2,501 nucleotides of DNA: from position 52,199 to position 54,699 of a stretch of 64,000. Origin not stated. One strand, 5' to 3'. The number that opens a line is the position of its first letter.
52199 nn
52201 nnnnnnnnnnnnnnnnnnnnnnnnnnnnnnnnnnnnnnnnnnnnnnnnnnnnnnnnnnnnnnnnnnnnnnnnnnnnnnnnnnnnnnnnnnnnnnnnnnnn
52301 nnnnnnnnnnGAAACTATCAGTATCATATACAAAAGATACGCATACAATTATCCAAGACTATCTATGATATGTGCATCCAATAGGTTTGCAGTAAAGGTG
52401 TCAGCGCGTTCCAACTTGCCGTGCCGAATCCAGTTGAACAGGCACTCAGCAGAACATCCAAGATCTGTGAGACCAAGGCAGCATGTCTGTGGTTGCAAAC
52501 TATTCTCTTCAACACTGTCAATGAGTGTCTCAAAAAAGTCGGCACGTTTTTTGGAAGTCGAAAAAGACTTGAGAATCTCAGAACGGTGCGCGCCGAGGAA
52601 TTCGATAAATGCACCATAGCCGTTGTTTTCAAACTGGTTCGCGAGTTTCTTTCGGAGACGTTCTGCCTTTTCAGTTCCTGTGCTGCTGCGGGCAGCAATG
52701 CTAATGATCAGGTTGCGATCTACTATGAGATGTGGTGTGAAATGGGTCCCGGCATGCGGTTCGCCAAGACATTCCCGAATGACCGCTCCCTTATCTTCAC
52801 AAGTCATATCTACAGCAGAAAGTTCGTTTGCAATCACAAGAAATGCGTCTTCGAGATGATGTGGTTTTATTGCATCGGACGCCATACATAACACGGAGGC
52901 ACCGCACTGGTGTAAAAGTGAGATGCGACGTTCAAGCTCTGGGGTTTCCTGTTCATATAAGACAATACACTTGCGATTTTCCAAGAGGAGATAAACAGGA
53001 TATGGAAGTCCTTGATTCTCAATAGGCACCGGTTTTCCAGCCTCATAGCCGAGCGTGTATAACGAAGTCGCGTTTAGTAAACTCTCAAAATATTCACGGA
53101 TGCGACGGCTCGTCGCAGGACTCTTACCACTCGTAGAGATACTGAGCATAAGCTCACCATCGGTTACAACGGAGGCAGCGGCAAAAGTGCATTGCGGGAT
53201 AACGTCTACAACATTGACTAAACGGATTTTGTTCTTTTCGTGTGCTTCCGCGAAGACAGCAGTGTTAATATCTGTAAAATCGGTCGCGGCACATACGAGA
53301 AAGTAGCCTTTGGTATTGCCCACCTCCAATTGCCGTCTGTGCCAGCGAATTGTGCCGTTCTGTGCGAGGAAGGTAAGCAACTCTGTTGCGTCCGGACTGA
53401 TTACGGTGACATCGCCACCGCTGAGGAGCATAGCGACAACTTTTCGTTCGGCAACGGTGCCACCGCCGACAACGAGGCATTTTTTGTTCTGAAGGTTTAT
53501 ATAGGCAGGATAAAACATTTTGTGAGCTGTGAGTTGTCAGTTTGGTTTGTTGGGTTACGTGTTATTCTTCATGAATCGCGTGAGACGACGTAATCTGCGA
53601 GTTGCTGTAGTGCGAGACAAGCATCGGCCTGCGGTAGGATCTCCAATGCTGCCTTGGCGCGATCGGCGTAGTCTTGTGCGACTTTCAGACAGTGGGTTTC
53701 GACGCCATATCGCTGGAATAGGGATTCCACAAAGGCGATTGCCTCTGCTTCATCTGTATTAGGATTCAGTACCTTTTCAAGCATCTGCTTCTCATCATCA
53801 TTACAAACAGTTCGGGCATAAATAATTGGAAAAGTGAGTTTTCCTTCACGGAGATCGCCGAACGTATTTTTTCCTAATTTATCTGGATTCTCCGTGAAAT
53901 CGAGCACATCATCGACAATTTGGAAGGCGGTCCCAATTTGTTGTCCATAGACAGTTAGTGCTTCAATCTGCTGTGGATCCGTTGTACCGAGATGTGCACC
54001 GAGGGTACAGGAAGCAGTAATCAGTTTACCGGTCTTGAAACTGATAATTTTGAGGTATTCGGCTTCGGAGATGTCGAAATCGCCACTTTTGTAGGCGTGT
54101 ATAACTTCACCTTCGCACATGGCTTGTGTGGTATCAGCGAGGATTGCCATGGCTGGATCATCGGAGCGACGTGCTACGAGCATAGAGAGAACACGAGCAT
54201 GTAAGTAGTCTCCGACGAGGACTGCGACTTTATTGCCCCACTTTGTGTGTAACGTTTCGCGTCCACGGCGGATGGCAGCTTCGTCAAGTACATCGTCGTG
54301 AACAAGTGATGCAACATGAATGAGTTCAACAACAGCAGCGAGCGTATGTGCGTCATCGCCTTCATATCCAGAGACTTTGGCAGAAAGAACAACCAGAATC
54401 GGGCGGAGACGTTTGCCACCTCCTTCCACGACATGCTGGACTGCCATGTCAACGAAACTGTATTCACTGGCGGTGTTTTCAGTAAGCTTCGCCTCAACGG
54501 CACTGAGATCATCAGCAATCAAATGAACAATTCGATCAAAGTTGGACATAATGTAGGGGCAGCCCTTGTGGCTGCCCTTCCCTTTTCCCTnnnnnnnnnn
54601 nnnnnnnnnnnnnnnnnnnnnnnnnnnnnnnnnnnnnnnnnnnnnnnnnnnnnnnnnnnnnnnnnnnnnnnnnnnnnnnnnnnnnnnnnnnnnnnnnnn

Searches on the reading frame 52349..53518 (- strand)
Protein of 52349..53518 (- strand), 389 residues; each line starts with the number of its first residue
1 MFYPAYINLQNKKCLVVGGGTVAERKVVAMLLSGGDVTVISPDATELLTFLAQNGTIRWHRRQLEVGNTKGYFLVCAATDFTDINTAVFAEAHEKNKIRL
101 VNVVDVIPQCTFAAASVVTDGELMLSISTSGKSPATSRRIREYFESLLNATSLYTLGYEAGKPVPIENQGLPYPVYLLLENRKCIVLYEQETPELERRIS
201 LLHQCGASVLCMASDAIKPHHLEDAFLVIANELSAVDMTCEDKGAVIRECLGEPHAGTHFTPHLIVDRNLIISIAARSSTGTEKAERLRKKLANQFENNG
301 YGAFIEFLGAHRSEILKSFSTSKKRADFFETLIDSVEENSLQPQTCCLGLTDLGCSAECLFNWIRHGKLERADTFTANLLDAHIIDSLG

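Call 51: search_protein_families(library=pfam, proteins=[window:52349-53518:-], max_evalue=0.00001)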
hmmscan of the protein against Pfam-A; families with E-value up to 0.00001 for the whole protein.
window:52349-53518:- (389 aa): 1 family
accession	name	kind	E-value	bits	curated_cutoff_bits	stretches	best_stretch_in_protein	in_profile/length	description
PF13241.12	NAD_binding_7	-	2.1e-27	96.2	22.1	1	6-113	2-101/104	Putative NAD(P)-binding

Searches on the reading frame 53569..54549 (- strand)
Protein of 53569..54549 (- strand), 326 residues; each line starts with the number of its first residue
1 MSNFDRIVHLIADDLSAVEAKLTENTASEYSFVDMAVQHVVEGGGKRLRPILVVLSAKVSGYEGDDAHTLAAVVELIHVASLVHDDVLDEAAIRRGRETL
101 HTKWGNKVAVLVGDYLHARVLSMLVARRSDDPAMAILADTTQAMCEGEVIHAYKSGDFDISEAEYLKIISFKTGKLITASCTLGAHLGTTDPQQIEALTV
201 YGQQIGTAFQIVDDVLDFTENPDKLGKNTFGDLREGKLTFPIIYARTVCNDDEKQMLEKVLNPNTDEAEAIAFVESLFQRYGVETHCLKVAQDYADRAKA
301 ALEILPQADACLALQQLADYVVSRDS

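Call 51: search_protein_families(library=pfam, proteins=[window:53569-54549:-], max_evalue=0.00001)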
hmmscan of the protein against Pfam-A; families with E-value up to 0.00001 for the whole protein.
window:53569-54549:- (326 aa): 1 family
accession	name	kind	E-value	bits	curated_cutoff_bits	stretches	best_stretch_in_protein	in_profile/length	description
PF00348.22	polyprenyl_synt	-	4e-74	249.4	27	1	34-271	5-244/251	Polyprenyl synthetase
